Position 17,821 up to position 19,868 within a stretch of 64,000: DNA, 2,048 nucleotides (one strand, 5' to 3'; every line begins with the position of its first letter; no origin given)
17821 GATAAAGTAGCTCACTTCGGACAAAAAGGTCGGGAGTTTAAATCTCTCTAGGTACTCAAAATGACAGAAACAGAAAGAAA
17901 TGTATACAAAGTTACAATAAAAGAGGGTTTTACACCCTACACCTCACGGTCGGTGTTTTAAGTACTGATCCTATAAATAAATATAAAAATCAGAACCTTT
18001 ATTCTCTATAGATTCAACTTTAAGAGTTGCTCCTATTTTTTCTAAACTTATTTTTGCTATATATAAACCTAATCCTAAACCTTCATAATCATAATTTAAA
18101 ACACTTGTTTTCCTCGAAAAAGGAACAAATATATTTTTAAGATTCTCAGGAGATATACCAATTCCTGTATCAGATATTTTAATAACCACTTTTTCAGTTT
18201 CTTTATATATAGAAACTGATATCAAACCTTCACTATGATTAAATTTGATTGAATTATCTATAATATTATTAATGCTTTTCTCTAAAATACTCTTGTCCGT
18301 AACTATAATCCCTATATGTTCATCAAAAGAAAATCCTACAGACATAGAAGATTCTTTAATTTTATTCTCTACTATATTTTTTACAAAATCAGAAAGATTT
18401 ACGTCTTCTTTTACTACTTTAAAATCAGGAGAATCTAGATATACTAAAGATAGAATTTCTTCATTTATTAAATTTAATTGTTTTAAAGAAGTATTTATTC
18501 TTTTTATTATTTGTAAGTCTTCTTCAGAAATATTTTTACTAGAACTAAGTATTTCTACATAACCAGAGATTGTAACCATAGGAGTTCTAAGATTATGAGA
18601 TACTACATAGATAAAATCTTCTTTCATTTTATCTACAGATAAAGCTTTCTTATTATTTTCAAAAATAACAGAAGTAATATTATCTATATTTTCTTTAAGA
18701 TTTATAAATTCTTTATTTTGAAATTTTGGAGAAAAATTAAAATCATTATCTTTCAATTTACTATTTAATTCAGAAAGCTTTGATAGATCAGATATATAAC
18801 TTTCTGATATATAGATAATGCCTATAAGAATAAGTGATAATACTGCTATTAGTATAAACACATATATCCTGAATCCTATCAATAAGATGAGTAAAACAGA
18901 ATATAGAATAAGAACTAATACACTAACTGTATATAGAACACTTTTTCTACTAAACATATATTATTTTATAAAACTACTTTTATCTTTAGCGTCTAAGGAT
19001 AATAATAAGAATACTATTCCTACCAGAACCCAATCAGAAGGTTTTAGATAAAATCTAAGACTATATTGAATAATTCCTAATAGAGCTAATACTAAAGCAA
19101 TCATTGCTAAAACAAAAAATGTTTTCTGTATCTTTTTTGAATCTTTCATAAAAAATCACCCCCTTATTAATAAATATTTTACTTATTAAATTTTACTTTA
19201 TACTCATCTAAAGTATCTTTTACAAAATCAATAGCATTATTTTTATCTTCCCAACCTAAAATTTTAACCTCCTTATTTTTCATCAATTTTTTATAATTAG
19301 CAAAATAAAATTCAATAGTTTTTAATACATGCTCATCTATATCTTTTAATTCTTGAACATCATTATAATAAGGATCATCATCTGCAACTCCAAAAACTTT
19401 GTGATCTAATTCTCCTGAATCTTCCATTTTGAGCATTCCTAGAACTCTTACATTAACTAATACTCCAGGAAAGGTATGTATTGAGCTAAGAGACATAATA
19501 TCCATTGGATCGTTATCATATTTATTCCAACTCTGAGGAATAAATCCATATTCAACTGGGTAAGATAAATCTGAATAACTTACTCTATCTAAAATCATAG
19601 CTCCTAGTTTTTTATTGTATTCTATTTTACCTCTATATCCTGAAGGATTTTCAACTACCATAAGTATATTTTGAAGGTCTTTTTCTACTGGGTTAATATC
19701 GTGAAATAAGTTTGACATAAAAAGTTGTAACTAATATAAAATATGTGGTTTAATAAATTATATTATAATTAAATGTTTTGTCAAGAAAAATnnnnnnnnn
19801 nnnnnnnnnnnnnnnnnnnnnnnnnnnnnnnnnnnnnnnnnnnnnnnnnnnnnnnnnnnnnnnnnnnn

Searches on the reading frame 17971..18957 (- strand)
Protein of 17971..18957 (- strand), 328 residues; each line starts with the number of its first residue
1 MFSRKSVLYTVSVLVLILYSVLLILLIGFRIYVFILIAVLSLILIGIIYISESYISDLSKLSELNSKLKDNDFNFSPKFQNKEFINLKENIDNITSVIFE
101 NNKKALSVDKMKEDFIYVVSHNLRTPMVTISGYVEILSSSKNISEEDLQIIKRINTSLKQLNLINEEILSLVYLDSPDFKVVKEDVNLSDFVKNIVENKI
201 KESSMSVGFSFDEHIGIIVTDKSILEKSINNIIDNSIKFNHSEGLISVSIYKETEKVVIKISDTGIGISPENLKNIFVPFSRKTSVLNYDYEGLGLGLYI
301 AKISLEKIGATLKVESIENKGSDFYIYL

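Call 26: search_protein_families(library=pfam, proteins=[window:17971-18957:-], max_evalue=0.001)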
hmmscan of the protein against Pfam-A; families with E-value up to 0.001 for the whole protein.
window:17971-18957:- (328 aa): 3 families
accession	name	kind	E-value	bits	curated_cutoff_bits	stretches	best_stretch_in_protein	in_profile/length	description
PF02518.31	HATPase_c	-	9.3e-22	78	26.4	1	221-328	2-107/111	Histidine kinase-, DNA gyrase B-, and HSP90-like ATPase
PF00512.31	HisKA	-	7.7e-12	45.5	26.9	1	111-176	1-65/66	His Kinase A (phospho-acceptor) domain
PF13589.12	HATPase_c_3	-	3.2e-05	24.4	25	1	225-316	3-92/137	Histidine kinase-, DNA gyrase B-, and HSP90-like ATPase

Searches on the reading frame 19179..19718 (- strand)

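Call 48: search_protein_families(library=pfam, proteins=[window:19179-19718:-], max_evalue=0.001)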
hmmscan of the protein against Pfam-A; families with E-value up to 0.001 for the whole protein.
window:19179-19718:- (179 aa): 1 family
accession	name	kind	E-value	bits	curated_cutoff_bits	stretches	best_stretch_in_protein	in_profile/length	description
PF00719.24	Pyrophosphatase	-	5.7e-48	163.1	23.5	1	20-174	1-153/153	Inorganic pyrophosphatase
